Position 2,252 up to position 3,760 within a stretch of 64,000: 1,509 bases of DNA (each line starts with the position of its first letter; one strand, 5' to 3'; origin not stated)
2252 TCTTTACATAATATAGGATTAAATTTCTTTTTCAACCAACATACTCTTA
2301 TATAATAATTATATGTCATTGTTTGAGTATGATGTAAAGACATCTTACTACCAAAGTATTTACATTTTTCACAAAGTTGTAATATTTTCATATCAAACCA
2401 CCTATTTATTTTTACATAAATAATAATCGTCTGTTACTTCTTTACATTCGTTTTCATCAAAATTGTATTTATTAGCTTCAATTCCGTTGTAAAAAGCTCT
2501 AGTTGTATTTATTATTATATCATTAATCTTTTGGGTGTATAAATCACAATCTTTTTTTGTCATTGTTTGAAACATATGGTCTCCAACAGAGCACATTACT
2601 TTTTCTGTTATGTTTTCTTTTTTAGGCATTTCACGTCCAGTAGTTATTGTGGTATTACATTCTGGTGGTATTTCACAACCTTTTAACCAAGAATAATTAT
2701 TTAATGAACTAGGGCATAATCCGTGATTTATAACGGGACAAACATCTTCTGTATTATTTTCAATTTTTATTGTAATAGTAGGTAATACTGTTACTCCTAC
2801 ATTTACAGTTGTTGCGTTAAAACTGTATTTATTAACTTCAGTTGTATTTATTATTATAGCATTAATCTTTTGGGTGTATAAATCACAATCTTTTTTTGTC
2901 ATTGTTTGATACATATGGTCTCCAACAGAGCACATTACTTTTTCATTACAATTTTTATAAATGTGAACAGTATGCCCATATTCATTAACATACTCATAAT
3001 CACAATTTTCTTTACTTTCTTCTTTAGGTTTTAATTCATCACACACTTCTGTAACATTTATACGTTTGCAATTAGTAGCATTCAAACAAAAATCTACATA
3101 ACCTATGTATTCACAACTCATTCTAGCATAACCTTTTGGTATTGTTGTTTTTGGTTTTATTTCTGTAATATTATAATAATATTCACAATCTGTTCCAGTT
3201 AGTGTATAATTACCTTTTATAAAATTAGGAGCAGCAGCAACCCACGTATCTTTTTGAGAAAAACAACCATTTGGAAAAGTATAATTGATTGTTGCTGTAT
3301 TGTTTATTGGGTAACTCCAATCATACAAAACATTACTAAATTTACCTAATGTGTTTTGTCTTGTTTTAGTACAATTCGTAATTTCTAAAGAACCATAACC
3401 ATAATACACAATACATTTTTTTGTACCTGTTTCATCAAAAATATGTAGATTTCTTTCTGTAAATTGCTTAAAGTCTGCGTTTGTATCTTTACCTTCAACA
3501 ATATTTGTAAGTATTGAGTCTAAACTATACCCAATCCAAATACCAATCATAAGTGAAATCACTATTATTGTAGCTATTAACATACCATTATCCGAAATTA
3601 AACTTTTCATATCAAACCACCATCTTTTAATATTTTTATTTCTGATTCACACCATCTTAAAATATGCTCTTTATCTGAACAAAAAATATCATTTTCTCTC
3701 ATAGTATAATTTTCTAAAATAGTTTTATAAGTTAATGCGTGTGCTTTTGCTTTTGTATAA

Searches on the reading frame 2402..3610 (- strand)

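Call 8: search_protein_families(library=pfam, proteins=[window:2402-3610:-], max_evalue=0.01)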
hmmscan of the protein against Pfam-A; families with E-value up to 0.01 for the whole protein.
window:2402-3610:- (402 aa): 0 families

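Call 19: search_protein_families(library=phrogs, proteins=[window:2402-3610:-], max_evalue=0.01)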
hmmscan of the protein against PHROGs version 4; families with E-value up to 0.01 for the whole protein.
window:2402-3610:- (402 aa): 1 family
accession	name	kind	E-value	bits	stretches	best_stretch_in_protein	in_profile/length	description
phrog_38430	-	unknown function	0.0019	19.9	0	344-373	48-79/92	-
